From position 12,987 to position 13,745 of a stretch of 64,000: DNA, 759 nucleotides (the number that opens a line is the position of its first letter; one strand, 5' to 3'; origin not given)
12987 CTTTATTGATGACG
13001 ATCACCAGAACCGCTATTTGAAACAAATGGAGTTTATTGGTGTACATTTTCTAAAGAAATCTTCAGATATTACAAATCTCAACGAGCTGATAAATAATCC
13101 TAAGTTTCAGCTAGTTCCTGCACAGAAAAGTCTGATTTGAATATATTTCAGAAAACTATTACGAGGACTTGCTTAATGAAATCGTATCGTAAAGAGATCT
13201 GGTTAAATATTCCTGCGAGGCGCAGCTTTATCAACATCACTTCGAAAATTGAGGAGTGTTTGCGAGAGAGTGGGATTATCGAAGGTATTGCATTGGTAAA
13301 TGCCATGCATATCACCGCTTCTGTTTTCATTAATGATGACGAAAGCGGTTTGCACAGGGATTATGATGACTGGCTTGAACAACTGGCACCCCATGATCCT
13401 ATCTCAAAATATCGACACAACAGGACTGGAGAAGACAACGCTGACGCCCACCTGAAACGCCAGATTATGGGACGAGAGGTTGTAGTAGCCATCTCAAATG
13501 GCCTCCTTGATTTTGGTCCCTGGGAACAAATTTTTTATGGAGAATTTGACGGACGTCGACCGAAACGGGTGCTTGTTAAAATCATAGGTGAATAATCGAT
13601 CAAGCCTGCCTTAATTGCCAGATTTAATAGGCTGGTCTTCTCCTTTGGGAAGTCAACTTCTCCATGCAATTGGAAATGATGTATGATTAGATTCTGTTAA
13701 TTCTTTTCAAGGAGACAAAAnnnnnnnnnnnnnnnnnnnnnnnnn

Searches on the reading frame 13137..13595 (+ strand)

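Call 33: search_protein_families(library=pfam, proteins=[window:13137-13595:+], max_evalue=0.00001)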
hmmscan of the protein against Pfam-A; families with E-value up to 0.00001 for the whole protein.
window:13137-13595:+ (152 aa): 1 family
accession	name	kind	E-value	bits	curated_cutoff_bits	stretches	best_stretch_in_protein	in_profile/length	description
PF01894.22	UPF0047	-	1.6e-35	122.2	27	1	33-149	1-117/117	Uncharacterised protein family UPF0047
